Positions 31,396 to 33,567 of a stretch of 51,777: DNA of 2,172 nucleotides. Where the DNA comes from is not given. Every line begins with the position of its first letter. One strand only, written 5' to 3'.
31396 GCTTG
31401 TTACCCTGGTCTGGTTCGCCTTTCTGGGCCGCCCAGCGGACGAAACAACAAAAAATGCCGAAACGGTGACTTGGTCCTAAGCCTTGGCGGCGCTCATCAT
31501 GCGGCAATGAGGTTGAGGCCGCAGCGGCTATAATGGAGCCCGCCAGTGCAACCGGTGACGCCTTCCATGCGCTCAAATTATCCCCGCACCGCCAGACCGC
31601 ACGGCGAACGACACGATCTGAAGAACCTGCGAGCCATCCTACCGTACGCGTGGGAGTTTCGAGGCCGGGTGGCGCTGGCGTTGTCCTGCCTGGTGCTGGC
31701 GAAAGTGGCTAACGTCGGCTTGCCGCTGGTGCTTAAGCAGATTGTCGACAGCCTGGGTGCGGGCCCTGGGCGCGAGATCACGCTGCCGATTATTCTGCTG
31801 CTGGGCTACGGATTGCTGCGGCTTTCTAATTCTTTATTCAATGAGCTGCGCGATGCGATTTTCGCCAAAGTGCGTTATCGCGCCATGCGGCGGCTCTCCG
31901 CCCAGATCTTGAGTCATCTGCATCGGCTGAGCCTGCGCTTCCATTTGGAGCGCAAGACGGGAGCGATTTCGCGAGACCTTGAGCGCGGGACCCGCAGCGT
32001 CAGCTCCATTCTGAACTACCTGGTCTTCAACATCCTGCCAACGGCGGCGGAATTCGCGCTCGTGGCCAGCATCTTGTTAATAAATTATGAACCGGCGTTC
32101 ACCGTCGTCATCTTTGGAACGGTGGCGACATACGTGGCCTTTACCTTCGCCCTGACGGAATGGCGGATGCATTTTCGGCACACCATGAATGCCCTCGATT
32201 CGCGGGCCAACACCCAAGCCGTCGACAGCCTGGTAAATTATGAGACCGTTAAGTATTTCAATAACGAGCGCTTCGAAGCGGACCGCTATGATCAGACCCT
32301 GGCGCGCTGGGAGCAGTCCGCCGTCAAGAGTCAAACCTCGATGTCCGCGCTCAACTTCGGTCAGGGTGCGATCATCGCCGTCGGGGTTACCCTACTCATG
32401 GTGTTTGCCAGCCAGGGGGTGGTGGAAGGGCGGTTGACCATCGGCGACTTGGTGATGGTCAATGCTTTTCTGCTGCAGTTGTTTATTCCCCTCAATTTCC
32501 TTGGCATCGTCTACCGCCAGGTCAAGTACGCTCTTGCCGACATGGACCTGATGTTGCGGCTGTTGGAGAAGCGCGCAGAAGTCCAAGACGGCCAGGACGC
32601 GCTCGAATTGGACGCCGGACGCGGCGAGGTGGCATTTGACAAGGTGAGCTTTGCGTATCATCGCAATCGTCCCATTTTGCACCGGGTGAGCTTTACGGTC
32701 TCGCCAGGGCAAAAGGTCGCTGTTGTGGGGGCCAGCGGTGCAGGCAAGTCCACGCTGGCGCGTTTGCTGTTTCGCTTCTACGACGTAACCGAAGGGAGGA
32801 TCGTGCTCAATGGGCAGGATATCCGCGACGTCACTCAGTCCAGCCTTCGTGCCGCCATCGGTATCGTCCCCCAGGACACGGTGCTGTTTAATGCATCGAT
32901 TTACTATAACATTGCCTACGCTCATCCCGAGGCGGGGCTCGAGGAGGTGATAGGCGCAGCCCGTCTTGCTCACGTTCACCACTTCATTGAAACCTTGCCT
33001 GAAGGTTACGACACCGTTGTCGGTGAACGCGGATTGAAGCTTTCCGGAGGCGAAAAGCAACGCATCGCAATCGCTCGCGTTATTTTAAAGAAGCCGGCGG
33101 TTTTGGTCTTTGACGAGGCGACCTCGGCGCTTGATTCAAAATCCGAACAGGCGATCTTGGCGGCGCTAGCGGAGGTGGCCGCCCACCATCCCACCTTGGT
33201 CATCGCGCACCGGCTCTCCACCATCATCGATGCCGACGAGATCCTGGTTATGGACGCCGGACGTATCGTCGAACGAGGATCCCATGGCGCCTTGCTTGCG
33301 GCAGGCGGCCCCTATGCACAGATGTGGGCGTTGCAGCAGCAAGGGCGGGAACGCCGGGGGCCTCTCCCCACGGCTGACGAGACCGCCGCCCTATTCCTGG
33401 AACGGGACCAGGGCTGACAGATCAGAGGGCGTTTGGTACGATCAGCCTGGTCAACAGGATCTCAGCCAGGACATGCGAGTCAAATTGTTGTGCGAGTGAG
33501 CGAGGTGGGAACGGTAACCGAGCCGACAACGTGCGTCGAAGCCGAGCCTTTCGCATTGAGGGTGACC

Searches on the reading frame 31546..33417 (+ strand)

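Call 57: search_protein_families(library=pfam, proteins=[window:31546-33417:+], max_evalue=0.001)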
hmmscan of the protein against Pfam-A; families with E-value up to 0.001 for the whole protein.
window:31546-33417:+ (623 aa): 4 families
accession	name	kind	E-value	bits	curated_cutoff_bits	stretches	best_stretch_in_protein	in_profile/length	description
PF00664.28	ABC_membrane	-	5e-41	141.6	28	1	43-315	2-273/274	ABC transporter transmembrane region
PF00005.33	ABC_tran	-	1e-33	117.3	25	1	378-527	1-137/137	ABC transporter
PF02463.25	SMC_N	-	7.1e-07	29.3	40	1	419-568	111-210/220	RecF/RecN/SMC N terminal domain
PF13191.12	AAA_16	-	2.3e-05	25.4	32.6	1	389-553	25-167/167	AAA ATPase domain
